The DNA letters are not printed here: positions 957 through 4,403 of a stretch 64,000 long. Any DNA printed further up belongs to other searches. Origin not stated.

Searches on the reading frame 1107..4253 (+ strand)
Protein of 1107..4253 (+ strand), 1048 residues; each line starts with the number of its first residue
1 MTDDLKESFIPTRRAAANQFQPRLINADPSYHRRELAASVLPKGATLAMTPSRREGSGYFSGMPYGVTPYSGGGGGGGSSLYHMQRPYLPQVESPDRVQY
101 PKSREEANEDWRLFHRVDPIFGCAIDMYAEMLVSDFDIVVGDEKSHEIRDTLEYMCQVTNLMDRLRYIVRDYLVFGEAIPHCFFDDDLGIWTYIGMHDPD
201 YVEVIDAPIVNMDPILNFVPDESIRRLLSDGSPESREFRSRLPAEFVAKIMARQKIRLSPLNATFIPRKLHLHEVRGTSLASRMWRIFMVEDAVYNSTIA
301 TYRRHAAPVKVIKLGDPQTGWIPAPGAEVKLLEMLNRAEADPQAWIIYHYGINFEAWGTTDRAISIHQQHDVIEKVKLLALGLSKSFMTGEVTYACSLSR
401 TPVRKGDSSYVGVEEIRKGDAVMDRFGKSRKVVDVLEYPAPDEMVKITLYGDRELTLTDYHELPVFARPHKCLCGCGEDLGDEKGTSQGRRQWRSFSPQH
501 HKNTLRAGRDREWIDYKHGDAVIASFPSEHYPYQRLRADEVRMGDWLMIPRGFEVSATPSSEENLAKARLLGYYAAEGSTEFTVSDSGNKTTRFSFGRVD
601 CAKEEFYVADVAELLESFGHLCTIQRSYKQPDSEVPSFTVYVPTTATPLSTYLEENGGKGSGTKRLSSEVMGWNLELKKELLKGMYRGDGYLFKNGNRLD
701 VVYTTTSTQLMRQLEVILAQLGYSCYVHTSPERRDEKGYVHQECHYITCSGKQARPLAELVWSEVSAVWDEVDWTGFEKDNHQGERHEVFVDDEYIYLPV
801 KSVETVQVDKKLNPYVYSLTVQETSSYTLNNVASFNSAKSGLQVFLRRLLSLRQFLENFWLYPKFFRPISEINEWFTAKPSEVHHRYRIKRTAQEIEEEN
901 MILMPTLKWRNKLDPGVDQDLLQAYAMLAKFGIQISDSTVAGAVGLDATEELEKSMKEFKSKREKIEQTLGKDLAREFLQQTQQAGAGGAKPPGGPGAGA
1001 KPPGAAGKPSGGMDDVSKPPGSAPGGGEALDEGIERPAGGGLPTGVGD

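Call 45: search_protein_families(library=phrogs, proteins=[window:1107-4253:+], max_evalue=0.001)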
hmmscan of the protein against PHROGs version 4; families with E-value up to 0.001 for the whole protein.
window:1107-4253:+ (1048 aa): 1 family
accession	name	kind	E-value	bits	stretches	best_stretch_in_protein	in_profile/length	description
phrog_16240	-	head and packaging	1.4e-71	243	2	102-396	90-380/643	portal protein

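Call 77: search_dna_similar(query=window:1107-4253:+, collection=phages, mode=protein, max_rows=12)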
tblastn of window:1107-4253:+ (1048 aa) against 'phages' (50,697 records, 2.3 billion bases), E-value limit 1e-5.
Records with a match: 37; places in all: 38; records where one place covers at least 80% of the query: 0.
Best place of each record, by identity: <60% 37.
By first word of the organism name: Rhizobium 5; Burkholderia 5; Xanthomonas 4; Erwinia 3; Pseudomonas 3; Gordonia 3; Bacillus 2; Rhodococcus 2; Ralstonia 2; Vibrio 2; and 5 more.
By host as written in the record: - 4; Burkholderia cenocepacia 4; Xanthomonas hortorum pv. vitians CFBP8640 3; Bacillus megaterium str. ATCC 43725 2; Rhizobium phaseoli IE4771 2; Pseudomonas aeruginosa PAO1 2; Rhodococcus equi 2; Gordonia terrae CAG3 2; and 13 more.
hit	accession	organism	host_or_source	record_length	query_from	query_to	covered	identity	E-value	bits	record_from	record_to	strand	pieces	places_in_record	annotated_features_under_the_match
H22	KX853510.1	Virus Rctr197k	enrichment culture DAMO/AAA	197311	19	968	58%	41.1%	2e-95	433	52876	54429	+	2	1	hypothetical protein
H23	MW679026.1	Eggerthella phage LE2-3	Eggerthella lenta DSM 2243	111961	361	722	35%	24.2%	8e-14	82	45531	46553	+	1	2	tRNA synthetase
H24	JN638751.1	Bacillus phage G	Bacillus megaterium str. ATCC 43725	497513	98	391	28%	28.1%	1e-31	140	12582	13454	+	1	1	14: gp14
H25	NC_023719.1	Bacillus phage G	Bacillus megaterium str. ATCC 43725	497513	98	391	28%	28.1%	1e-31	140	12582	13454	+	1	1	14: portal protein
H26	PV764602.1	Xanthomonas phage PhiXhv-15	Xanthomonas hortorum pv. vitians ...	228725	111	399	28%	26.8%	1e-18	99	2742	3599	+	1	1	portal protein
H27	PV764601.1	Xanthomonas phage PhiXhv-12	Xanthomonas hortorum pv. vitians ...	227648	111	399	28%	26.8%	1e-18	99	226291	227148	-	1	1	portal protein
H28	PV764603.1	Xanthomonas phage PhiXhv-16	Xanthomonas hortorum pv. vitians ...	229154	111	399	28%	26.8%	1e-18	99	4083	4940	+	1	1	portal protein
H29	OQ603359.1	Erwinia phage Ep032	Erwinia sp. YA1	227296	111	399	28%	26.8%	1e-18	99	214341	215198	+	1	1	record has no annotation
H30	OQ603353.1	Xanthomonas phage Ep026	Xanthomonas sp. Q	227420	111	399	28%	26.8%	1e-18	99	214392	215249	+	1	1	record has no annotation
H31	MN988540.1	Rhizobium phage RHph_I42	Rhizobium phaseoli IE4771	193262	92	394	29%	25.3%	2e-21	107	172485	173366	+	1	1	hypothetical protein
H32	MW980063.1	Rhizobium phage RHph_N46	Rhizobium phaseoli sv. phaseoli IE1004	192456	92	394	29%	25.3%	3e-21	107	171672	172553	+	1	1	hypothetical protein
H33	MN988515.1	Rhizobium phage RHph_N28_1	Rhizobium etli N731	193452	92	394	29%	25.3%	3e-21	107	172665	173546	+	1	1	hypothetical protein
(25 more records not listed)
